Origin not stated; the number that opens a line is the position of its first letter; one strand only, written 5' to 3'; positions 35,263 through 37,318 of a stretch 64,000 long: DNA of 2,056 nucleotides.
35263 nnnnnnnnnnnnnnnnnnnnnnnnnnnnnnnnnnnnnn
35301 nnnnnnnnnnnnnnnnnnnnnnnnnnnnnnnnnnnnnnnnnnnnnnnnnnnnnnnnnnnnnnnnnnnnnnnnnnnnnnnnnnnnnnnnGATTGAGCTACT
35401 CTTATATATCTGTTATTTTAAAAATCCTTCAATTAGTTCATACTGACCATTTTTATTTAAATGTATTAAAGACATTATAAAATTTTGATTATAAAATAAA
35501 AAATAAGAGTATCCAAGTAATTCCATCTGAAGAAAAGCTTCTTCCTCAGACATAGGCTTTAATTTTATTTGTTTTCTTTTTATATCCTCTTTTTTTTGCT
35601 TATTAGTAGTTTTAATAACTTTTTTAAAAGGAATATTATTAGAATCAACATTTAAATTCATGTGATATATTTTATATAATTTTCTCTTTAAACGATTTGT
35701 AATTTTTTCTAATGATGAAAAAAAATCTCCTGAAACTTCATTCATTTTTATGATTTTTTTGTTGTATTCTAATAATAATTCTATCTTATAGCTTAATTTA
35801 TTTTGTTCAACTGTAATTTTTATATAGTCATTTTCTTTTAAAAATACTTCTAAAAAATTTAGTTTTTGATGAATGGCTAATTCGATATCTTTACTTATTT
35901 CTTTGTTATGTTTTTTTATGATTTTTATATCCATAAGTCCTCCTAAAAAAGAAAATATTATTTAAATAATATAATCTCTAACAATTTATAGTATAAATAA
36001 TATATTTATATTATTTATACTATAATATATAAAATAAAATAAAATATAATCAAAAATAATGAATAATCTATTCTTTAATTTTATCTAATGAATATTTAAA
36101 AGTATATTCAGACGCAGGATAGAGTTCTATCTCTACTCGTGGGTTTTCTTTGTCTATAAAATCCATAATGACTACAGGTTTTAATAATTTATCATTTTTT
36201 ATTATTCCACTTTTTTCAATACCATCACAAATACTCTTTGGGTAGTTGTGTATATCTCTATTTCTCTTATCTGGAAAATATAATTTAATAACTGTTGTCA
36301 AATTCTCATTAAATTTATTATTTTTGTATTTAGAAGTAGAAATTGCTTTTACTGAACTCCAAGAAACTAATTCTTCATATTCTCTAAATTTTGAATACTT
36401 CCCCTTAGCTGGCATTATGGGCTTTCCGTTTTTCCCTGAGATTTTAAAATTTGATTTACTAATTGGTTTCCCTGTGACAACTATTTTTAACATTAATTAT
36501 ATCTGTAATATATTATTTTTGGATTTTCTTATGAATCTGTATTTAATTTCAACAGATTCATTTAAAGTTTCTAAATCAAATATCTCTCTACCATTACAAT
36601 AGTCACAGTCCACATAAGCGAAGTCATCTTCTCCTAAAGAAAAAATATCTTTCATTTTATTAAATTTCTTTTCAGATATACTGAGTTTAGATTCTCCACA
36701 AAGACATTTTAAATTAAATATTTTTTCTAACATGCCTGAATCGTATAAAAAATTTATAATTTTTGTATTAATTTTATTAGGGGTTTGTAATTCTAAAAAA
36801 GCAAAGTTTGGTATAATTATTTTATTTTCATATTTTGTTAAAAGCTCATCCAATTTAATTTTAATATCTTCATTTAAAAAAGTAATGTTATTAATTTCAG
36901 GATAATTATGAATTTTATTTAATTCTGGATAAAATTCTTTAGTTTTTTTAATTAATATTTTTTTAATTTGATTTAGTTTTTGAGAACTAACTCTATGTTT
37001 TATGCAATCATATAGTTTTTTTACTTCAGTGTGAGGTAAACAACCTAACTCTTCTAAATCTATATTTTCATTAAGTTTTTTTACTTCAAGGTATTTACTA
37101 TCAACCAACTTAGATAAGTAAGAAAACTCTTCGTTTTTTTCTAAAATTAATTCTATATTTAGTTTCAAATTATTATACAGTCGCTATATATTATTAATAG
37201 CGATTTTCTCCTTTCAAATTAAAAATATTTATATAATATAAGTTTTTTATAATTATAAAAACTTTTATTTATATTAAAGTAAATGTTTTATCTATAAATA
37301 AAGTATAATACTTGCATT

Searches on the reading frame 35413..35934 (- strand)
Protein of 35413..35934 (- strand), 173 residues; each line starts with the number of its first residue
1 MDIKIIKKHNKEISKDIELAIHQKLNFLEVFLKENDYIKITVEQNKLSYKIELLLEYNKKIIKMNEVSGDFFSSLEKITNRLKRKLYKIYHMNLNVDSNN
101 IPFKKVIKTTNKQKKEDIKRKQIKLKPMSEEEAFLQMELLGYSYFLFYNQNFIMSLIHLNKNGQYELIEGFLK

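Call 5: search_protein_families(library=pfam, proteins=[window:35413-35934:-], max_evalue=0.01)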
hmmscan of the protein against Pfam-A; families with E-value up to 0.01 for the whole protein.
window:35413-35934:- (173 aa): 2 families
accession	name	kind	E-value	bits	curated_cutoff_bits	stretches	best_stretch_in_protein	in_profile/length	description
PF16321.10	Ribosom_S30AE_C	-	4.6e-11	42.7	25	1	118-165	7-55/57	Sigma 54 modulation/S30EA ribosomal protein C terminus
PF02482.25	Ribosomal_S30AE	-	0.00086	20.4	23.7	1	6-88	3-82/88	Sigma 54 modulation protein / S30EA ribosomal protein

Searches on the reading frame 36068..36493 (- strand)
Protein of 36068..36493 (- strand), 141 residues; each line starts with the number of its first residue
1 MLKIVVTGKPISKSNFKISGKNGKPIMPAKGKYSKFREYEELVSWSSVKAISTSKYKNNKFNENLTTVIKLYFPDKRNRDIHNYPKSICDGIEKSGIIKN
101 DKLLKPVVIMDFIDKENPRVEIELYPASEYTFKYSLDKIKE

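Call 5: search_protein_families(library=pfam, proteins=[window:36068-36493:-], max_evalue=0.01)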
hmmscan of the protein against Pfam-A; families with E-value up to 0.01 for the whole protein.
window:36068-36493:- (141 aa): 1 family
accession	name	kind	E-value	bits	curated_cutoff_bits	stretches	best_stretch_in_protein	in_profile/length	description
PF05866.16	RusA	-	8e-16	59.2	22.8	1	8-124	2-123/124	Endodeoxyribonuclease RusA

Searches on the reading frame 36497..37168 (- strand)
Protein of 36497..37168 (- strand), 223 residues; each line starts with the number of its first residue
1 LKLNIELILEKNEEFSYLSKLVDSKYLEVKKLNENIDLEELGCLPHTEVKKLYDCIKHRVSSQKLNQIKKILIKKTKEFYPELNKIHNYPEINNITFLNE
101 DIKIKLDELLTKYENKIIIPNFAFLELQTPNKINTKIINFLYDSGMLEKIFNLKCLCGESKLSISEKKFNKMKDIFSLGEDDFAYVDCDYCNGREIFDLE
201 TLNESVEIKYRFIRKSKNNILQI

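Call 5: search_protein_families(library=pfam, proteins=[window:36497-37168:-], max_evalue=0.01)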
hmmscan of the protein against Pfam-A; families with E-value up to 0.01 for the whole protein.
window:36497-37168:- (223 aa): 0 families

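Call 9: search_protein_families(library=ncbifam, proteins=[window:36497-37168:-], max_evalue=0.1)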
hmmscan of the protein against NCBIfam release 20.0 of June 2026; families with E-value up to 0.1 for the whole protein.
window:36497-37168:- (223 aa): 1 family
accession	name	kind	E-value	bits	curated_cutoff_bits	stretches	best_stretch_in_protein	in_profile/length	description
TIGR04139.1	CxxCx5CxxC_targ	subfamily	0.00036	21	40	1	165-216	14-68/69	TIGR04139 family peptide modification target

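Call 10: search_protein_families(library=phrogs, proteins=[window:36497-37168:-], max_evalue=0.1)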
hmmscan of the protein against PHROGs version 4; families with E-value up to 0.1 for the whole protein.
window:36497-37168:- (223 aa): 2 families
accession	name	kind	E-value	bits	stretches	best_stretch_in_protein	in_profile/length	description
phrog_36146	-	unknown function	2.4e-05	25.2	1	25-183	10-168/223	-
phrog_6802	-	unknown function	0.047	15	1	59-112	8-59/122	-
